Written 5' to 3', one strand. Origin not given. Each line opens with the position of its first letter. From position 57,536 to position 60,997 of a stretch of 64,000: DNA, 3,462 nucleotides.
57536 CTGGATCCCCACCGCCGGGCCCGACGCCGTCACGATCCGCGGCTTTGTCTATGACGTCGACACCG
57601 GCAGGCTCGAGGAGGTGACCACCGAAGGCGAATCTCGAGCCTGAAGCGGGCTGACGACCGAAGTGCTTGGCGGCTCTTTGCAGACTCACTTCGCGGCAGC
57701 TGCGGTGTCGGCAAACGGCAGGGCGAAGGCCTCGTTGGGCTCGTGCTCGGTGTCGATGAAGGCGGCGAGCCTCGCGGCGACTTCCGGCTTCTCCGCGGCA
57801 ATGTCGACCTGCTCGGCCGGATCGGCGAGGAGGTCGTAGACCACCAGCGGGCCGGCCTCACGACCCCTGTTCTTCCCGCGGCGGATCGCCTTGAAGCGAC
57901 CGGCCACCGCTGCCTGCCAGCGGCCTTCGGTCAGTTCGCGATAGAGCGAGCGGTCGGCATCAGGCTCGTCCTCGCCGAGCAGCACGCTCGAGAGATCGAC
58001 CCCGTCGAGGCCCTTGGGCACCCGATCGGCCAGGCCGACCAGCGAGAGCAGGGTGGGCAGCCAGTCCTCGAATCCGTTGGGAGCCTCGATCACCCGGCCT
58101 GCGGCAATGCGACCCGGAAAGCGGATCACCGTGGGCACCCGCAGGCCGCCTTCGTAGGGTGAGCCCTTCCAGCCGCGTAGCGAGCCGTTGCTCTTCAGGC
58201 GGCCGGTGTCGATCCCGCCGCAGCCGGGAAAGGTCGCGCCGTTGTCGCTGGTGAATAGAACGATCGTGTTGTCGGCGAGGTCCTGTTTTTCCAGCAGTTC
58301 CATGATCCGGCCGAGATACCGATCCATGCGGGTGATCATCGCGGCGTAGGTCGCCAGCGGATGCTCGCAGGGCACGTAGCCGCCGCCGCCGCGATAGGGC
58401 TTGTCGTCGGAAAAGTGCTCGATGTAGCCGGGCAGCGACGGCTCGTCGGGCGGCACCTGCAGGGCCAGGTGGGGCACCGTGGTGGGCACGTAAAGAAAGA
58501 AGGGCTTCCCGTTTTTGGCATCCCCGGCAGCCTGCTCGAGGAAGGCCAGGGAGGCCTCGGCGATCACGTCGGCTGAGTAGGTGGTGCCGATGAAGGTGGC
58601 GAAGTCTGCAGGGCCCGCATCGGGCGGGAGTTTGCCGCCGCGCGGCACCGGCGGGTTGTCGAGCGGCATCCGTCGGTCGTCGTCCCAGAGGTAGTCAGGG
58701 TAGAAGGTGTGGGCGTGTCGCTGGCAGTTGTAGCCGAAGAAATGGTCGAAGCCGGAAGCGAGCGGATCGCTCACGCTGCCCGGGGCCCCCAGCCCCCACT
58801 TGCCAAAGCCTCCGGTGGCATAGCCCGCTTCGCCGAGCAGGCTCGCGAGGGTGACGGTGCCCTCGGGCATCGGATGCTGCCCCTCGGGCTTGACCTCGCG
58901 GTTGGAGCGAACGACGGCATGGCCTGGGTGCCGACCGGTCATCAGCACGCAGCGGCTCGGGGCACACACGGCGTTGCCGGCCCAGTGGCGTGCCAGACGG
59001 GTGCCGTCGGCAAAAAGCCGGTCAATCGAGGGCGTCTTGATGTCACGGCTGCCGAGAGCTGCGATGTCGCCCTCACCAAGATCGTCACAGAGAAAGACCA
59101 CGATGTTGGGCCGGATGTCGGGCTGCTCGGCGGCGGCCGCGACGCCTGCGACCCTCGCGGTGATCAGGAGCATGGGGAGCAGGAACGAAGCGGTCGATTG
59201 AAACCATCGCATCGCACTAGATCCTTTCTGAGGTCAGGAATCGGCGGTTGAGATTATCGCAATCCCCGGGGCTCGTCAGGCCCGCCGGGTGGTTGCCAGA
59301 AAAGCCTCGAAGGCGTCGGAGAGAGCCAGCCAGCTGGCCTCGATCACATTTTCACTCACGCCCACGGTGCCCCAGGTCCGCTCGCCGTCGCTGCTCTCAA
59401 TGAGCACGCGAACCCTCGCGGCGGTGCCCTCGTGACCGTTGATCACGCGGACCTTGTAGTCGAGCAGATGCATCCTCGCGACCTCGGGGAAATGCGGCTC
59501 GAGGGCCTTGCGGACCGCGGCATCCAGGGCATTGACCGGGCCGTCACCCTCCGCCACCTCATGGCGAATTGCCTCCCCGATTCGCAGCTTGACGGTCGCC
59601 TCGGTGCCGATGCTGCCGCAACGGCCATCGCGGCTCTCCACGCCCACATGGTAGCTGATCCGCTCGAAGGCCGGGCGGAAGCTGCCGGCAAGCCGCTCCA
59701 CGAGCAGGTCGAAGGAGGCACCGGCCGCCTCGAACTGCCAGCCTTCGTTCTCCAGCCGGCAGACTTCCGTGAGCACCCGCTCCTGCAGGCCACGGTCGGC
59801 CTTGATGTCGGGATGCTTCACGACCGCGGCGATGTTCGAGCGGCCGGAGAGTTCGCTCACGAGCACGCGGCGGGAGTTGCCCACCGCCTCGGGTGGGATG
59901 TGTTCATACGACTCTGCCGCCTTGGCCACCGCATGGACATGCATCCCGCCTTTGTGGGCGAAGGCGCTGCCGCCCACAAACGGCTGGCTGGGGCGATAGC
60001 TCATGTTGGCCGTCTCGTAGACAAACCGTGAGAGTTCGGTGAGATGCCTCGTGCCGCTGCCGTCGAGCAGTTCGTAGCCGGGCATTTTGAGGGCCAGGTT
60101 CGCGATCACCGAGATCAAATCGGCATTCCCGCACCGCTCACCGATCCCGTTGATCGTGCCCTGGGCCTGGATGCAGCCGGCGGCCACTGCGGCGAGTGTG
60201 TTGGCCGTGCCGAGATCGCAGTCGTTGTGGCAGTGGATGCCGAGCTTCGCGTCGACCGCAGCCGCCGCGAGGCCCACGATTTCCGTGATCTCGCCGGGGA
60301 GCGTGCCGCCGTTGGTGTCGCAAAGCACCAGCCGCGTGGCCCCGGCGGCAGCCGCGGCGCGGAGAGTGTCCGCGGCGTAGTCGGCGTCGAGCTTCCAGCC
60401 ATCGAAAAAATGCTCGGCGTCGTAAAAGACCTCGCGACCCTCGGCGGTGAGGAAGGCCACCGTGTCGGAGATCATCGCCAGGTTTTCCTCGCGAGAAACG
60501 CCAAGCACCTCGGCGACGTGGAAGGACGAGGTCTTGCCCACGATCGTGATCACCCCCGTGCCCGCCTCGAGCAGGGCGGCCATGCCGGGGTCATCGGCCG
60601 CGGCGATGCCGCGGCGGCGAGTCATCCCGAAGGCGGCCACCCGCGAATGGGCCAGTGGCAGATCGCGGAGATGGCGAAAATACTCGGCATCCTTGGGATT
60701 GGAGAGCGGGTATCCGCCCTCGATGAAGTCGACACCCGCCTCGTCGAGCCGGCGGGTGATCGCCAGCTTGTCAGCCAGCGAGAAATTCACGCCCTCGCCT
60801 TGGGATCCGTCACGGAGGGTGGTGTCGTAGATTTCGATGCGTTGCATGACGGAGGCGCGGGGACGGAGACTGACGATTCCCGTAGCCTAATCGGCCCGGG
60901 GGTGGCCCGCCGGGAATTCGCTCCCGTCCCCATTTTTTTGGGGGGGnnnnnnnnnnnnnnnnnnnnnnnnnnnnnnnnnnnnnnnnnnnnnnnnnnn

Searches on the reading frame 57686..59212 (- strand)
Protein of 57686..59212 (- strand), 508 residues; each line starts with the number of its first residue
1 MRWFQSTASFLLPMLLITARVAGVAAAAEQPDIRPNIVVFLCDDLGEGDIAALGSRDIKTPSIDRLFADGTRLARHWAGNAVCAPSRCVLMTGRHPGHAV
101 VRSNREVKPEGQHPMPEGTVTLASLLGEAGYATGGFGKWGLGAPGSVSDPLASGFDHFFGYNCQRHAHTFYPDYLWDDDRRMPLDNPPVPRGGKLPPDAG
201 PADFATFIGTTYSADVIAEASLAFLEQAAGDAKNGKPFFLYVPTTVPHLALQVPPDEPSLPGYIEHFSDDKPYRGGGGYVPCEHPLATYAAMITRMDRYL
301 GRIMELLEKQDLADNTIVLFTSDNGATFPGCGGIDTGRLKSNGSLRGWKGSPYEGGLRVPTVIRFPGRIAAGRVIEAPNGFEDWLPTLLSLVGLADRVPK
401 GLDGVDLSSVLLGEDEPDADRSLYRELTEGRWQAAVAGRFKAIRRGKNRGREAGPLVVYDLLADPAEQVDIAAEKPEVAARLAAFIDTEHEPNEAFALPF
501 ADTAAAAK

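Call 73: search_protein_families(library=pfam, proteins=[window:57686-59212:-], max_evalue=0.0001)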
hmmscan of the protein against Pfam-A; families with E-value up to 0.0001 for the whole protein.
window:57686-59212:- (508 aa): 3 families
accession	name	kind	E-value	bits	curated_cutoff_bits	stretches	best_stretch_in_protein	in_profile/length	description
PF00884.28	Sulfatase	-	6.1e-48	164.1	25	1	35-393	1-300/301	Sulfatase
PF01663.27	Phosphodiest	-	1.3e-06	28.7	23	0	289-327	184-222/342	Type I phosphodiesterase / nucleotide pyrophosphatase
PF16347.10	SGSH_C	-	5.2e-05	23.9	29.3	0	353-473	12-133/154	N-sulphoglucosamine sulphohydrolase, C-terminal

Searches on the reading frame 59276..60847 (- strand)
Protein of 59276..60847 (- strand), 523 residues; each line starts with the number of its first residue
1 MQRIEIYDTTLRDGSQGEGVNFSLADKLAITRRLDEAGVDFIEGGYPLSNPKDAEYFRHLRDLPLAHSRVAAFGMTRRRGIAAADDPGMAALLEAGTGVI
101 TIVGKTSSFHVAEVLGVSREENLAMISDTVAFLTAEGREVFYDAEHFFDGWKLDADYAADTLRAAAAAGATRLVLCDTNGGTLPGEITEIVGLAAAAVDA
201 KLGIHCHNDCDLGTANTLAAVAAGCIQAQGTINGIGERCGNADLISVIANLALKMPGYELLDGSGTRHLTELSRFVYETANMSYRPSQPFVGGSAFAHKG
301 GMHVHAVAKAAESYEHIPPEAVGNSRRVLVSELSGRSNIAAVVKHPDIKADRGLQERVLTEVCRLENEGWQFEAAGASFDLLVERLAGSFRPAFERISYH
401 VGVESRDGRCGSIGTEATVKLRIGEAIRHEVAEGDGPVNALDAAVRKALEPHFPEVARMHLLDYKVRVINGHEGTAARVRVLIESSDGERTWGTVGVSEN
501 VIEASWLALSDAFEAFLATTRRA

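Call 73: search_protein_families(library=pfam, proteins=[window:59276-60847:-], max_evalue=0.0001)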
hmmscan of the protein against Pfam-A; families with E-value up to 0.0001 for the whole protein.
window:59276-60847:- (523 aa): 3 families
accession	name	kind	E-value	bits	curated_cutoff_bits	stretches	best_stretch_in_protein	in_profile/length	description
PF00682.25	HMGL-like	-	3.3e-51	174.6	29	1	3-255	1-243/260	HMGL-like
PF08502.15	LeuA_dimer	-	1.6e-23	83.5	24.9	1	379-516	7-130/131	LeuA allosteric (dimerisation) domain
PF22617.1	HCS_D2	-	1.9e-13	51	27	1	291-365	2-77/82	Homocitrate synthase post-HMGL domain-like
